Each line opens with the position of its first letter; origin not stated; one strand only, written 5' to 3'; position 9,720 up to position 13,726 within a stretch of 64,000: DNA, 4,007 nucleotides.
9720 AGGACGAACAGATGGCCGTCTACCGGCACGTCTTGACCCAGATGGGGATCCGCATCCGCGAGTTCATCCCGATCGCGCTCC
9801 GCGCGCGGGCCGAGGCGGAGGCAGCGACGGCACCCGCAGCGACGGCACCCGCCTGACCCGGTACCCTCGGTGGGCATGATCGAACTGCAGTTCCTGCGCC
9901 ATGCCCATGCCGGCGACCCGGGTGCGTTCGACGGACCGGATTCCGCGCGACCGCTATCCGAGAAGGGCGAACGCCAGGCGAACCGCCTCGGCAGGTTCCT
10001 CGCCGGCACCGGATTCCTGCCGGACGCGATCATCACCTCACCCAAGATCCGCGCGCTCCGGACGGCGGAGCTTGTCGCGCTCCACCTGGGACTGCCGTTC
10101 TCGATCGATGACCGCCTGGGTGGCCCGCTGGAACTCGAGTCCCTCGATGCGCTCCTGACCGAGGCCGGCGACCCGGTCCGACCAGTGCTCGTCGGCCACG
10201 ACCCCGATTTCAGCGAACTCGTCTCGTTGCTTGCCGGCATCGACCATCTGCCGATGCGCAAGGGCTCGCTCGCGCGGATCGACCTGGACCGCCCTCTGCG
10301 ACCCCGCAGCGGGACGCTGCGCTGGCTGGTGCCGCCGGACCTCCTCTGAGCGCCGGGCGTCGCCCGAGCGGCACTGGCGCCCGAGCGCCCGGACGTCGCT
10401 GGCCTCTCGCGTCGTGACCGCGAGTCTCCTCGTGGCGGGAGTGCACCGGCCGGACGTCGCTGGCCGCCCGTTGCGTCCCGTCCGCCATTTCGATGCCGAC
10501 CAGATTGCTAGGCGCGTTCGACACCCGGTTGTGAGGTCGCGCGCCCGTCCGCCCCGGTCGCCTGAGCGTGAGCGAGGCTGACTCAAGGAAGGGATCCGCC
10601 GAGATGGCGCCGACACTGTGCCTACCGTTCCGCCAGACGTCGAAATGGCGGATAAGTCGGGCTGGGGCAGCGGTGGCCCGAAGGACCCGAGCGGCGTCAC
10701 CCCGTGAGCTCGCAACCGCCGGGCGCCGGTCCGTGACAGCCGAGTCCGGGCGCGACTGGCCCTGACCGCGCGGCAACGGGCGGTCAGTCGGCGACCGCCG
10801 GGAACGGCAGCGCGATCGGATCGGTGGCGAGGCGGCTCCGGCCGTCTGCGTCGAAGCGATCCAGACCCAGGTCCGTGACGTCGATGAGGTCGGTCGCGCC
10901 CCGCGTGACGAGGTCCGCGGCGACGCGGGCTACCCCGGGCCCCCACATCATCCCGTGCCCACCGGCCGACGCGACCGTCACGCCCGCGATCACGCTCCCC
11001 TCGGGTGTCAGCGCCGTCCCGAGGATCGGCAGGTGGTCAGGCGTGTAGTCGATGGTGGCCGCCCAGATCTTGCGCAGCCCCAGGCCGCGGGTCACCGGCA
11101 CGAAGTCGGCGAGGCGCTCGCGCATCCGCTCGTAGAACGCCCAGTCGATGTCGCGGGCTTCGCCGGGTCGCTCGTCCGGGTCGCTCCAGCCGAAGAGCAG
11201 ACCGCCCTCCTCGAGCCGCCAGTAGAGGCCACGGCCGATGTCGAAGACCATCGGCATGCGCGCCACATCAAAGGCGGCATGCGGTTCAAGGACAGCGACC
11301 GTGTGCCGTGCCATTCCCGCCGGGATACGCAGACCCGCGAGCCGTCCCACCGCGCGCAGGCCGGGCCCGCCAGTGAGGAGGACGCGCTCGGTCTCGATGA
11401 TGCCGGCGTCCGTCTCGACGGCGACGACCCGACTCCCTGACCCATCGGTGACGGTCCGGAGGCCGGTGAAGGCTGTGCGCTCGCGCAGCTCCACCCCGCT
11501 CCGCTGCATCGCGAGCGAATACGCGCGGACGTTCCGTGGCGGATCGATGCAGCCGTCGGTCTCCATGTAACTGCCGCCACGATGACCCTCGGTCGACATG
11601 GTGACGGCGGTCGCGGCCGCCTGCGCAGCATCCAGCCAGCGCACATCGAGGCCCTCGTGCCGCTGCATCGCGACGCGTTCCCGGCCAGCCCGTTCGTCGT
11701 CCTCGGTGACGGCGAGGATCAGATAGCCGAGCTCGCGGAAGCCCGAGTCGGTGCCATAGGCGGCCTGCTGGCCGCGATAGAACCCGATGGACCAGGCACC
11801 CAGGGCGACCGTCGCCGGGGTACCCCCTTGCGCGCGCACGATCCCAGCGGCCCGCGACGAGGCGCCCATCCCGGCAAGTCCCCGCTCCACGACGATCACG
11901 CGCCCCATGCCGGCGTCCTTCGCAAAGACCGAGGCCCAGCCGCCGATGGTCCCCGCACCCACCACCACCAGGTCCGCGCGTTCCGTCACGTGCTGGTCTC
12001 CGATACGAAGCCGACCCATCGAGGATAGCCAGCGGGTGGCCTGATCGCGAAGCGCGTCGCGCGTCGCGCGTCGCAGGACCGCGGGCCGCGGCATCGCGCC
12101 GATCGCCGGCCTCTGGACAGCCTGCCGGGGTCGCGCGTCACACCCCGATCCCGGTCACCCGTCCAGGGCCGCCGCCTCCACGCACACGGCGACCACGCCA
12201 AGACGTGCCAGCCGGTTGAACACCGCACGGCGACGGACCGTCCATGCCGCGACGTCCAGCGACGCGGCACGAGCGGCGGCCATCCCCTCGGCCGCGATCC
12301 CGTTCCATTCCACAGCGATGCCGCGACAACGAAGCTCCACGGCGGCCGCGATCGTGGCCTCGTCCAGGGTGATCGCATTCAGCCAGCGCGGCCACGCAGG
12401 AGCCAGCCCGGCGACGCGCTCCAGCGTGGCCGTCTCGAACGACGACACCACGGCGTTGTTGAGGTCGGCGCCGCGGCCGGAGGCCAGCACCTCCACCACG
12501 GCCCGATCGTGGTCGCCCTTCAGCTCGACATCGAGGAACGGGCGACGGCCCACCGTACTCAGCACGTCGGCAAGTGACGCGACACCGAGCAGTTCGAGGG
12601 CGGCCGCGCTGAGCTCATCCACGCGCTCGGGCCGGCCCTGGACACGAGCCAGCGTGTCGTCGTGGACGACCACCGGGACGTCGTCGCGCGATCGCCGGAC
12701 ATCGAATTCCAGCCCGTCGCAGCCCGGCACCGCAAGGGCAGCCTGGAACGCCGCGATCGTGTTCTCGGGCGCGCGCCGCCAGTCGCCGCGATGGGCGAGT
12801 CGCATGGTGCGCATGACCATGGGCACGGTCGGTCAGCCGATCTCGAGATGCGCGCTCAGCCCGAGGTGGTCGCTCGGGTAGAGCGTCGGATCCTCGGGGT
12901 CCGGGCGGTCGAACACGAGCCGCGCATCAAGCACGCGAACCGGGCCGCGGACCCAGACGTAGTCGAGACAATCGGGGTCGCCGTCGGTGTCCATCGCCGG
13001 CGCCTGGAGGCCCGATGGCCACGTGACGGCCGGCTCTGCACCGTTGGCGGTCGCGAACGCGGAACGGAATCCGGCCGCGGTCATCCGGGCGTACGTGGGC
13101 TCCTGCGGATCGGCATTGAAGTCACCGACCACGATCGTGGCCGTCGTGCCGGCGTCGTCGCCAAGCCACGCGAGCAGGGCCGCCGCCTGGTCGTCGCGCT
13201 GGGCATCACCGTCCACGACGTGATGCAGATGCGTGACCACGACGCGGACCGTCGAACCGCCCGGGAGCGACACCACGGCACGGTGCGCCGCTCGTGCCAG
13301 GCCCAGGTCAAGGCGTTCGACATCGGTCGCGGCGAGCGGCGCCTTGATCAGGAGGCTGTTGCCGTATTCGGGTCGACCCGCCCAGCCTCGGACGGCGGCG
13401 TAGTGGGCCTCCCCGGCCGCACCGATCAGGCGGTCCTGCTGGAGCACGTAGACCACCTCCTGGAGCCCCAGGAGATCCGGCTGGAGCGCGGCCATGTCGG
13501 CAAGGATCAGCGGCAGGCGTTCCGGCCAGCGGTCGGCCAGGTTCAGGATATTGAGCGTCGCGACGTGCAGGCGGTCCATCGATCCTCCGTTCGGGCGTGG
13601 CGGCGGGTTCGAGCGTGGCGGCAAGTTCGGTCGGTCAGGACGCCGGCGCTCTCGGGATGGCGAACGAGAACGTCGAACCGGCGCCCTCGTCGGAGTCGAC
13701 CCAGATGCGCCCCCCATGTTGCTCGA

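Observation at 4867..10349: pstSCAB-phoU operon extended by an arsenate reductase and a SixA phosphohistidine phosphatase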

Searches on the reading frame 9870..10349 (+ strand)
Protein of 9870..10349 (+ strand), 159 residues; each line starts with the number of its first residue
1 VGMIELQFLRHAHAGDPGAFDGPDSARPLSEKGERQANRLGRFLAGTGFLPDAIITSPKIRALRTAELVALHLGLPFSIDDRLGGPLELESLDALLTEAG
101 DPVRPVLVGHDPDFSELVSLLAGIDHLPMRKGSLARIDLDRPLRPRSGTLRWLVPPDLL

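Call 9: search_protein_families(library=pfam, proteins=[window:9870-10349:+])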
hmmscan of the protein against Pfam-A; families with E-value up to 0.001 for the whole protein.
window:9870-10349:+ (159 aa): 1 family
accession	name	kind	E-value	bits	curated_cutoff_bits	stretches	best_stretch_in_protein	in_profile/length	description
PF00300.27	His_Phos_1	-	2.2e-11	44.2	21.7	1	27-83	23-77/194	Histidine phosphatase superfamily (branch 1)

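Call 10: search_protein_families(library=ncbifam, proteins=[window:9870-10349:+])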
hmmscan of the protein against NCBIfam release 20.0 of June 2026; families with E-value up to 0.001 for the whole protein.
window:9870-10349:+ (159 aa): 9 families
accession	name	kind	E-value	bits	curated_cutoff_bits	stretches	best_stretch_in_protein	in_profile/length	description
TIGR00249.1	sixA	equivalog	9.9e-14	51.5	74.5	1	6-156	3-154/154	phosphohistidine phosphatase SixA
NF038349.1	dPGM_arch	equivalog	3.6e-08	33.5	225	1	27-83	24-78/194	2,3-diphosphoglycerate-dependent phosphoglycerate mutase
NF005567.0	PRK07238.1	equivalog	1.2e-06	28.1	326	1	25-83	200-257/378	bifunctional RNase H/acid phosphatase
NF010718.0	PRK14120.1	equivalog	1.6e-05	24.4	366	1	28-69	30-71/249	phosphoglyceromutase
NF052459.1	OxoGTPPhMutT1Mycb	equivalog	1.6e-05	24.2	475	1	8-81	137-208/292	8-oxo-(d)GTP phosphatase MutT1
TIGR03162.1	ribazole_cobC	equivalog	2e-05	24.1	162.9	1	8-83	3-76/176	alpha-ribazole phosphatase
TIGR03848.1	MSMEG_4193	subfamily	4.8e-05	22.9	203.85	1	8-84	4-80/204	MSMEG_4193 family putative phosphomutase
NF002901.0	PRK03482.1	equivalog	0.00024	20.8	261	0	25-84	24-81/215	2,3-diphosphoglycerate-dependent phosphoglycerate mutase GpmB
NF045917.1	PhserinePhPspA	equivalog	0.00028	20.6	350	1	3-82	1-79/211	phosphoserine phosphatase PspA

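Call 32: search_solved_structures(query=window:9870-10349:+, show_alignments=3, max_evalue=0.01)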
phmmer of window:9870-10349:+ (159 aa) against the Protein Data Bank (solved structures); distinct sequences matched with E-value up to 0.01: 10.
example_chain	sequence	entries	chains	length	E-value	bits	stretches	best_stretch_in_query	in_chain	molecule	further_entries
3f2i_A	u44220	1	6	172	2.2e-06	31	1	5-157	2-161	Alr0221 protein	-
1ujb_A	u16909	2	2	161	0.00024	24.4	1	10-156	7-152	Phosphohistidine phosphatase sixA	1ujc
2yn0_A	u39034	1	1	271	0.00034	23.9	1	17-84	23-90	TRANSCRIPTION FACTOR TAU 55 KDA SUBUNIT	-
6yj6_C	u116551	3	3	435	0.00074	22.8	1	17-84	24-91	Transcription factor tau 55 kDa subunit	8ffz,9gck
2yn2_A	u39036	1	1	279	0.0016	21.7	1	21-84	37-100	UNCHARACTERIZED PROTEIN YNL108C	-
2rfl_A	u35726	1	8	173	0.0034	20.6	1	7-152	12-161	Putative phosphohistidine phosphatase SixA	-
9cxx_A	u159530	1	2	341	0.0035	20.6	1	8-75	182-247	8-oxo-(d)GTP phosphatase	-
3fjy_A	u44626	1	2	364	0.0048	20.1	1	6-72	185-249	Probable MutT1 protein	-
1ebb_A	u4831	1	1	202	0.0072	19.6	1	27-83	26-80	PHOSPHATASE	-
1h2e_A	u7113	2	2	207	0.0075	19.5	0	27-83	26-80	PHOSPHATASE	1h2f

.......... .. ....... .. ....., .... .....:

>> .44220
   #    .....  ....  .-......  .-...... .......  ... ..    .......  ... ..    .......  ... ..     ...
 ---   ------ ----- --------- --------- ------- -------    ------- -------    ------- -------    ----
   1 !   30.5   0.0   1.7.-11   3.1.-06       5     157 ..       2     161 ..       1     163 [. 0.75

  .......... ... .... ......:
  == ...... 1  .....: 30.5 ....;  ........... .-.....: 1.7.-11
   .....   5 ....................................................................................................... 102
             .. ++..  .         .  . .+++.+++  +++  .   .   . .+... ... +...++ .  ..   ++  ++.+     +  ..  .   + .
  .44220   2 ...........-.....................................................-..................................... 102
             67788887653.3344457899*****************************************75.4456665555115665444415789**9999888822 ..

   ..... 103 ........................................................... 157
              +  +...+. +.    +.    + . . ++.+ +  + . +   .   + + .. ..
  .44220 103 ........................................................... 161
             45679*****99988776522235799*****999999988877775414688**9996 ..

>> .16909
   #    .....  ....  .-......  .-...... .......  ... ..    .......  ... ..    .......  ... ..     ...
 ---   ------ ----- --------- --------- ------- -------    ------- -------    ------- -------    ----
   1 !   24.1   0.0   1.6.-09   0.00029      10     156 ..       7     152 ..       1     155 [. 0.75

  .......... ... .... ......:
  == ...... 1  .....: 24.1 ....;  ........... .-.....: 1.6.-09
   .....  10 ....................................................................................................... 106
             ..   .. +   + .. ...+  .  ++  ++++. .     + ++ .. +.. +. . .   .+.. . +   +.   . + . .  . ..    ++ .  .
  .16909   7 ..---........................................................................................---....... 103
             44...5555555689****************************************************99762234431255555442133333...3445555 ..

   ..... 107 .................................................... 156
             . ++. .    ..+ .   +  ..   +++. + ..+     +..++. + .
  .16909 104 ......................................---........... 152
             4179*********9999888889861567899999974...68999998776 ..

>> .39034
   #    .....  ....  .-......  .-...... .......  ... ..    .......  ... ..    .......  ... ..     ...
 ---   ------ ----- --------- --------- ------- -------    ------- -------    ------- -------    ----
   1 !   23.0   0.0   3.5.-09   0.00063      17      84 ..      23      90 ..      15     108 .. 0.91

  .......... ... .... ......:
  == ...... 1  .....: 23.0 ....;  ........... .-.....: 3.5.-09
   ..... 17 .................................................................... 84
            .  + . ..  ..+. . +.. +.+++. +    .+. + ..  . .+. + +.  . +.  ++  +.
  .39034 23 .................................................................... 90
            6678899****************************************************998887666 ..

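Call 33: find_homologous_proteins(query=window:9870-10349:+)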
Query window:9870-10349:+ (159 aa): 3134 proteins with E <= 0.001 among 3547 candidates; the best 120 are listed.
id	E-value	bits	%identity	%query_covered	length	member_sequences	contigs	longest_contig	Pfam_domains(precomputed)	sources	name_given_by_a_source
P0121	3.0e-93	328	96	99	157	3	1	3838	PF00300.28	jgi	jgi:phosphohistidine phosphatase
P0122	3.9e-85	302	88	99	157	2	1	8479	PF00300.28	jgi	jgi:phosphohistidine phosphatase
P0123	4.8e-72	259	75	99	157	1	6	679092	PF00300.28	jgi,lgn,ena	jgi:phosphohistidine phosphatase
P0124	5.0e-72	259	76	99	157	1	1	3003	PF00300.28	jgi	jgi:phosphohistidine phosphatase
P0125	1.4e-71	258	75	99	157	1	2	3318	PF00300.28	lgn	-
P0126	2.0e-70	254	73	99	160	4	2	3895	PF00300.28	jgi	jgi:phosphohistidine phosphatase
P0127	3.2e-70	253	74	99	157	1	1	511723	PF00300.28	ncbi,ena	-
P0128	7.3e-70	252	75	99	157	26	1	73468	PF00300.28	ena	-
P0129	1.6e-69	251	75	98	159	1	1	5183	PF00300.28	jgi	jgi:phosphohistidine phosphatase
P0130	1.6e-69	251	74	98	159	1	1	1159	PF00300.28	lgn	-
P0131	2.7e-69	250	74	98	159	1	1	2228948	PF00300.28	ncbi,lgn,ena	-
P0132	1.9e-68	248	73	98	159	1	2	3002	PF00300.28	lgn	-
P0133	2.0e-68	247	70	99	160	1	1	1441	PF00300.28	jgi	jgi:phosphohistidine phosphatase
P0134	2.2e-68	247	73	98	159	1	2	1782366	PF00300.28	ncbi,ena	-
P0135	2.6e-68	247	70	99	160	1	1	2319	PF00300.28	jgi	jgi:phosphohistidine phosphatase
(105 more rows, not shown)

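Call 65: predict_structure(alignment_id=A2)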
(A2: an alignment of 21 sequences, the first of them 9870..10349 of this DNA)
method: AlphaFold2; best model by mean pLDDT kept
length: 159 residues; sequences in the alignment: 21
mean_pLDDT: 93.5   pTM: 0.90
mean pLDDT of the five models: 93.5, 88.8, 81.0, 75.2, 68.7
residues with pLDDT >= 90: 133; 70-90: 22; 50-70: 4; < 50: 0
segments of 3 or more residues with pLDDT < 50: none
pLDDT, mean of each block of 10 residues (from residue 1): 92 89 88 96 95 97 97 97 90 96 96 88 94 96 95 87
secondary structure, 60 per line:
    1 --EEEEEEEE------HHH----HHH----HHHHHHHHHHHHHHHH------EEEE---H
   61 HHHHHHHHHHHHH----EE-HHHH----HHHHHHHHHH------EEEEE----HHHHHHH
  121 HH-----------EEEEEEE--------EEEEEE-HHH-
elements in order: E3-10 H31-46 E53-56 H60-73 H81-84 H89-98 E105-109 H114-122 E134-140 E149-154

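Call 69: fold_search(model_id=the predicted structure, library=pdb)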
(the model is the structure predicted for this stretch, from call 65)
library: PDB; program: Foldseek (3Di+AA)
matches with E <= 10: 1456; with E <= 0.001: 266
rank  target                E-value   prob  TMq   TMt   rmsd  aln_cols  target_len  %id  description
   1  3f2i_D                3.7e-11  1.00  0.83  0.79   2.7       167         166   28  Crystal structure of the alr0221 protein from Nostoc, Northeast Structural Genomics Consortium Target NsR422. (released 2008-11-18)
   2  3f2i_A                5.0e-11  1.00  0.83  0.82   2.7       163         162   26  Crystal structure of the alr0221 protein from Nostoc, Northeast Structural Genomics Consortium Target NsR422. (released 2008-11-18)
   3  3f2i_C                5.4e-11  1.00  0.83  0.82   2.5       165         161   27  Crystal structure of the alr0221 protein from Nostoc, Northeast Structural Genomics Consortium Target NsR422. (released 2008-11-18)
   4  3f2i_E                1.0e-10  1.00  0.83  0.80   2.8       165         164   26  Crystal structure of the alr0221 protein from Nostoc, Northeast Structural Genomics Consortium Target NsR422. (released 2008-11-18)
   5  3f2i_B                1.5e-10  1.00  0.80  0.79   2.9       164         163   24  Crystal structure of the alr0221 protein from Nostoc, Northeast Structural Genomics Consortium Target NsR422. (released 2008-11-18)
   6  3f2i_F                2.1e-10  1.00  0.80  0.77   2.9       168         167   26  Crystal structure of the alr0221 protein from Nostoc, Northeast Structural Genomics Consortium Target NsR422. (released 2008-11-18)
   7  9emu_B                4.4e-10  1.00  0.73  0.54   4.6       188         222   24  RosC-8-demethyl-8-amino-FMN - Phosphate complex (released 2024-09-04)
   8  6m6y                  6.5e-10  1.00  0.66  0.39   5.0       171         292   23  Crystal structure of Mycobacterium smegmatis MutT1 in complex with 8-oxo-dGTP (released 2020-10-14)
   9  1ujb                  8.9e-10  1.00  0.79  0.81   2.7       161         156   25  Structure of the protein histidine phosphatase SixA (released 2005-01-25)
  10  5gg8                  1.0e-09  1.00  0.65  0.38   5.2       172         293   24  Crystal structure of Mycobacterium smegmatis MutT1 in complex with 8-oxo-dGTP, 8-oxo-dGMP and pyrophosphate (II) (released 2017-04-19)
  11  5gg9                  1.2e-09  1.00  0.64  0.38   5.3       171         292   23  Crystal structure of Mycobacterium smegmatis MutT1 in complex with 8-oxo-GTP, 8-oxo-GMP and pyrophosphate (released 2017-04-19)
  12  5gg5                  1.4e-09  1.00  0.67  0.40   4.5       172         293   22  Crystal structure of Mycobacterium smegmatis MutT1 (released 2017-04-19)
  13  3fjy_A                1.7e-09  1.00  0.71  0.37   3.6       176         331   20  Crystal structure of a probable MutT1 protein from Bifidobacterium adolescentis (released 2009-01-13)
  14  6m72                  1.8e-09  1.00  0.68  0.40   4.1       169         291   22  Crystal structure of Mycobacterium smegmatis MutT1 in complex with 8-oxo-dGDP (released 2020-10-14)
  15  5gg6_A                2.2e-09  1.00  0.67  0.39   4.8       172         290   23  Crystal structure of Mycobacterium smegmatis MutT1 in complex with 8-oxo-dGTP (released 2017-04-19)
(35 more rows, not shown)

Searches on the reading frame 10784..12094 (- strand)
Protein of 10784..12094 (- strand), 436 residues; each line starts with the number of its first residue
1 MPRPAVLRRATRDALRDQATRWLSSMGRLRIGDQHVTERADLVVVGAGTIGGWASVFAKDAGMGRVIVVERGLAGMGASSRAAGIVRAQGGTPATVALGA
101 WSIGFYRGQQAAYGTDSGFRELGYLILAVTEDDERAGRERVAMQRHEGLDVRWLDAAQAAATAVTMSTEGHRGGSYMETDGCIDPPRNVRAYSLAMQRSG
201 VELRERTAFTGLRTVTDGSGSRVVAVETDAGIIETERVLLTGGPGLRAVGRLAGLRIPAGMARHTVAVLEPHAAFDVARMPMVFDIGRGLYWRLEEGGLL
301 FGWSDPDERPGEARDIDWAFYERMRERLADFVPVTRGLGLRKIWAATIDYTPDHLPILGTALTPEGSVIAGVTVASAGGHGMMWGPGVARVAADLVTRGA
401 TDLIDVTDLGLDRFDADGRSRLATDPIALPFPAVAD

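Call 9: search_protein_families(library=pfam, proteins=[window:10784-12094:-])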
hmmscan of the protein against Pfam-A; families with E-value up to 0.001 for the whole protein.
window:10784-12094:- (436 aa): 1 family
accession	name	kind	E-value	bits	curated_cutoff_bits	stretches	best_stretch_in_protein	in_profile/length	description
PF01266.30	DAO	-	1.4e-50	173.2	27.9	1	41-395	1-353/353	FAD dependent oxidoreductase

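Call 71: search_protein_families(library=ncbifam, proteins=[window:10784-12094:-], max_evalue=1e-10)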
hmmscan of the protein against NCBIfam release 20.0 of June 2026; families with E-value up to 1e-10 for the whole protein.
window:10784-12094:- (436 aa): 4 families
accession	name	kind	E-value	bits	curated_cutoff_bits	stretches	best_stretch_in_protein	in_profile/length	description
TIGR01373.1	soxB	subfamily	5.3e-25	88.1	529.45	1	39-415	30-400/407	sarcosine oxidase subunit beta family protein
TIGR02352.1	thiamin_ThiO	equivalog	6e-21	74.9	250.8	1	43-359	2-314/351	glycine oxidase ThiO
NF008425.0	PRK11259.1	equivalog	5.4e-16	58.5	257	1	37-415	2-376/377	N-methyl-L-tryptophan oxidase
TIGR03364.1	HpnW_proposed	hypoth_equivalog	7.7e-15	54.8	285.1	1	41-243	2-194/365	TIGR03364 family FAD-dependent oxidoreductase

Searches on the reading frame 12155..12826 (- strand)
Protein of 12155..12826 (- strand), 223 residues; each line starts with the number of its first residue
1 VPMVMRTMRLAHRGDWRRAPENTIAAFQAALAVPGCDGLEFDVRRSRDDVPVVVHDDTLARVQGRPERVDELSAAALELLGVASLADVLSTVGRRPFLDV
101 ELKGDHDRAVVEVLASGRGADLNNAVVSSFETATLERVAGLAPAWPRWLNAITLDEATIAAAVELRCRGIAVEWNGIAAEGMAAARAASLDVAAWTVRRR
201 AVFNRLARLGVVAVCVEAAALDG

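Call 9: search_protein_families(library=pfam, proteins=[window:12155-12826:-])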
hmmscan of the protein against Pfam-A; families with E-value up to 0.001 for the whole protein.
window:12155-12826:- (223 aa): 1 family
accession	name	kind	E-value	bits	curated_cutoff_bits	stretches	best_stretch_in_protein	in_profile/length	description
PF03009.23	GDPD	-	2.2e-26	93.9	23.6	1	12-217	1-240/244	Glycerophosphoryl diester phosphodiesterase family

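Call 71: search_protein_families(library=ncbifam, proteins=[window:12155-12826:-], max_evalue=1e-10)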
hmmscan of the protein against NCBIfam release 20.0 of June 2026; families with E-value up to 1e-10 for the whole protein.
window:12155-12826:- (223 aa): 1 family
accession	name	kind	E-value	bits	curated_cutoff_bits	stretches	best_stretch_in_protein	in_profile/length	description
NF006989.0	PRK09454.1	equivalog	1.6e-23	83.4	264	1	10-218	13-240/251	glycerophosphodiester phosphodiesterase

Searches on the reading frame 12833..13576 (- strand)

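Call 59: search_protein_families(library=pfam, proteins=[window:12833-13576:-])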
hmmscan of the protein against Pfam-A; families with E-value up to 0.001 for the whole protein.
window:12833-13576:- (247 aa): 1 family
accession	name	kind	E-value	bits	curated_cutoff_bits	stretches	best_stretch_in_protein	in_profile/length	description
PF03372.29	Exo_endo_phos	-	2.6e-23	83.3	24.5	1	6-237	1-225/225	Endonuclease/Exonuclease/phosphatase family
